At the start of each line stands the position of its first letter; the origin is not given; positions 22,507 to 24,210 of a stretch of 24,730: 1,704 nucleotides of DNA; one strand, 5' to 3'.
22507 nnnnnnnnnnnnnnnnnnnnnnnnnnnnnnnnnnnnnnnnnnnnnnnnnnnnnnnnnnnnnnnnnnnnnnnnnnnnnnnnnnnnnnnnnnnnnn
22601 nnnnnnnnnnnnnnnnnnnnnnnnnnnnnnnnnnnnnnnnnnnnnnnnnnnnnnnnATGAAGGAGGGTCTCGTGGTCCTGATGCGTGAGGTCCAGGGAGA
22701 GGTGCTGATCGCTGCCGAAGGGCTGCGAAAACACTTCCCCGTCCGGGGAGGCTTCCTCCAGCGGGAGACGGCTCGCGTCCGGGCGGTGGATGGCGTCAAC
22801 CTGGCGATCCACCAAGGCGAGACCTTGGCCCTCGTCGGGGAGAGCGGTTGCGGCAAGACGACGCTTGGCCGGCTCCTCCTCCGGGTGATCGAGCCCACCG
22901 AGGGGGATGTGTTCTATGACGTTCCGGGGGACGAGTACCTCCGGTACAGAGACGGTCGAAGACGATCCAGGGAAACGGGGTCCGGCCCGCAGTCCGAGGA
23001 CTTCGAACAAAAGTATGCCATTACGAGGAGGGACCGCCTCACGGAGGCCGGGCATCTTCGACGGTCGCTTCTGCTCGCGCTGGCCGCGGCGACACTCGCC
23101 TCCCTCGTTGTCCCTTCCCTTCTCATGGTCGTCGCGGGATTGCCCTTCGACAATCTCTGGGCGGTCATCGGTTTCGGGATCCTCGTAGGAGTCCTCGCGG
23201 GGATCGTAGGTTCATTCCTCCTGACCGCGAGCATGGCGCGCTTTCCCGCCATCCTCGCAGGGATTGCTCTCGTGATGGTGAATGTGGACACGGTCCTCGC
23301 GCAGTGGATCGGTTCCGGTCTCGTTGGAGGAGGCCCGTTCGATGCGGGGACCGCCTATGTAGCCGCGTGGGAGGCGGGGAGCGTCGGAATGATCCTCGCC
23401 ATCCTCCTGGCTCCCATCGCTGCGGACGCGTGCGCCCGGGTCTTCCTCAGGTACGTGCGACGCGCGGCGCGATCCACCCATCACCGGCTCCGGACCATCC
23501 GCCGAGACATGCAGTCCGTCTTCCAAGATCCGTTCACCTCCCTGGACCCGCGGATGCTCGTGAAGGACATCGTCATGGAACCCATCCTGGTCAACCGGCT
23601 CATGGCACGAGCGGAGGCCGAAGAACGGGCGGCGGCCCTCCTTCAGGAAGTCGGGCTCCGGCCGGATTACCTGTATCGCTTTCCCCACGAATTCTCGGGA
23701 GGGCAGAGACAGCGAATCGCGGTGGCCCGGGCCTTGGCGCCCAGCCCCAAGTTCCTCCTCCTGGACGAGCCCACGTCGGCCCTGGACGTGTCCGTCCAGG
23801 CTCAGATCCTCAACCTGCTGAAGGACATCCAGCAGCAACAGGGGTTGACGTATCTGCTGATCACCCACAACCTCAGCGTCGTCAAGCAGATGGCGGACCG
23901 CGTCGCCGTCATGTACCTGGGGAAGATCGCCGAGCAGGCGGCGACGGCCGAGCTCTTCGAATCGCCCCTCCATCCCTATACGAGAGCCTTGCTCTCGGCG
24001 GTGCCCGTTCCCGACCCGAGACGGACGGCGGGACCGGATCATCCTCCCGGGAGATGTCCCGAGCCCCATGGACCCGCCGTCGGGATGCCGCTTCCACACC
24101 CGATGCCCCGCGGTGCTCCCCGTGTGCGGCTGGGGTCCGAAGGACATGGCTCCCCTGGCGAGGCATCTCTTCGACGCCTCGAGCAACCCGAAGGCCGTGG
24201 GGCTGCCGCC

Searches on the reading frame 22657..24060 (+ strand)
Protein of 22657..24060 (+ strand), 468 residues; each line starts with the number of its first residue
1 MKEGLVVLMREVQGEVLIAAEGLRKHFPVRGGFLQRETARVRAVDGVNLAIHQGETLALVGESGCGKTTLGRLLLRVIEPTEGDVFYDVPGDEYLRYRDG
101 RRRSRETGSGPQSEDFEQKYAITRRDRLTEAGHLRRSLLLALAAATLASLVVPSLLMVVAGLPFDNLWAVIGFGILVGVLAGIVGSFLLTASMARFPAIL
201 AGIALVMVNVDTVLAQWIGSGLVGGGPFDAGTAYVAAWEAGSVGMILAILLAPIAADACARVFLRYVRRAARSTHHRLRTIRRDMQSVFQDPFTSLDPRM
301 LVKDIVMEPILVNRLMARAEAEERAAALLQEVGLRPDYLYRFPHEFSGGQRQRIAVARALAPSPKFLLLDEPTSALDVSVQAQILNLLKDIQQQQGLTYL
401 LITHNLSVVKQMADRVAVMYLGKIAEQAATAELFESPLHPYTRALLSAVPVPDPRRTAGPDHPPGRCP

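Call 6: search_protein_families(library=pfam, proteins=[window:22657-24060:+], max_evalue=0.01)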
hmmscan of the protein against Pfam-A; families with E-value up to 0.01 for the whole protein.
window:22657-24060:+ (468 aa): 7 families
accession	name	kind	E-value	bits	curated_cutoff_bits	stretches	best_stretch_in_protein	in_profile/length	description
PF00005.33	ABC_tran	-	3.8e-29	102.5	25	2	276-374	52-137/137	ABC transporter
PF13304.12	AAA_21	-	1.1e-08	36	27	1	343-409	235-303/304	AAA domain, putative AbiEii toxin, Type IV TA system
PF08352.17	oligo_HPY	-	1.7e-08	35.1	27.1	1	426-457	2-33/65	Oligopeptide/dipeptide transporter, C-terminal region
PF02463.25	SMC_N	-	3.1e-05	23.9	40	1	325-419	123-212/220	RecF/RecN/SMC N terminal domain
PF13401.12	AAA_22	-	3.5e-05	24.6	27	0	56-79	7-30/130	AAA domain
PF00004.35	AAA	-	0.0063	17.4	21.2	0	58-76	2-20/131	ATPase family associated with various cellular activities (AAA)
PF07728.20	AAA_5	-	0.0071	16.8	22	0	58-94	3-36/139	AAA domain (dynein-related subfamily)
